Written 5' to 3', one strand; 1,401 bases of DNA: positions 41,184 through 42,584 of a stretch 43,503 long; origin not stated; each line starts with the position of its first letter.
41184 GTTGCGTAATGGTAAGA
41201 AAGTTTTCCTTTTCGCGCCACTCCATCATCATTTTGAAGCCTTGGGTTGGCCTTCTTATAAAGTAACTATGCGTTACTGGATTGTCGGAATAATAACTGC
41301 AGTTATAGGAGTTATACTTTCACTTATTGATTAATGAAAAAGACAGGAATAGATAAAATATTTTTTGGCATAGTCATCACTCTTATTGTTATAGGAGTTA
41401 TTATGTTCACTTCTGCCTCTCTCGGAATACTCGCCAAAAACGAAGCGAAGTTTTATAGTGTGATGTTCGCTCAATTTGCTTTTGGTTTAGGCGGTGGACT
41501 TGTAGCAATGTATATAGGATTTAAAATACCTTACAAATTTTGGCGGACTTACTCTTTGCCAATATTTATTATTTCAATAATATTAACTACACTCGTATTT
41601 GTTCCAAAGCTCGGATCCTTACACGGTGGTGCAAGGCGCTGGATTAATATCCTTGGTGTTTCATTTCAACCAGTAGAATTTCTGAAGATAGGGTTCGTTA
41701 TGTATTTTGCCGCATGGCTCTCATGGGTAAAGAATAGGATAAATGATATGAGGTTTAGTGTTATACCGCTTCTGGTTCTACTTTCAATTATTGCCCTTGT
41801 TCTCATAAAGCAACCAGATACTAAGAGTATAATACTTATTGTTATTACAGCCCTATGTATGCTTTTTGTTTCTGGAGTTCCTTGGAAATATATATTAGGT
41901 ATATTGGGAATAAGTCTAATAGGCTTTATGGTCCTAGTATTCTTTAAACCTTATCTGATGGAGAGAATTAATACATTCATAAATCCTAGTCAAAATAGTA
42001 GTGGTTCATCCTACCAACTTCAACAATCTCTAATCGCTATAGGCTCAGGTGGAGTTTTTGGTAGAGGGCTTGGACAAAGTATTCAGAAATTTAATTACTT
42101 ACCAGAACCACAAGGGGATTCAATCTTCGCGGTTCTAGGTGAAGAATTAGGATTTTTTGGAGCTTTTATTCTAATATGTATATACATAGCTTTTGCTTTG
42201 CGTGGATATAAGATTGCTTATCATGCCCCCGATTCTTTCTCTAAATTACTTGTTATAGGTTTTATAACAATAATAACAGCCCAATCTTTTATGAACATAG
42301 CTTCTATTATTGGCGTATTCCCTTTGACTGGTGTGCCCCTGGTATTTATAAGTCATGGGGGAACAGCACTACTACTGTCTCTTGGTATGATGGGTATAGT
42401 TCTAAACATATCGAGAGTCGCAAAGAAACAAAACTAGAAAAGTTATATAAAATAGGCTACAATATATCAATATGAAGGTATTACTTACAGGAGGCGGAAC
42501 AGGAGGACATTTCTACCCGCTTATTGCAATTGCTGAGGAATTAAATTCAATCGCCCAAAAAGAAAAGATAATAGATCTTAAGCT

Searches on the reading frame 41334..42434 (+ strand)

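Call 43: search_protein_families(library=pfam, proteins=[window:41334-42434:+], max_evalue=0.01)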
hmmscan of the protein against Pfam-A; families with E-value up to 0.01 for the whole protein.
window:41334-42434:+ (367 aa): 2 families
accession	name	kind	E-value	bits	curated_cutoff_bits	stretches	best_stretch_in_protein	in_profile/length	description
PF01098.24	FTSW_RODA_SPOVE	-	7.8e-96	321.6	26.4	1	10-364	4-355/356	Cell cycle protein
PF21088.3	MS_channel_1st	-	0.006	17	23.1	1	164-197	3-36/42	Mechanosensitive ion channel, transmembrane helices 2/3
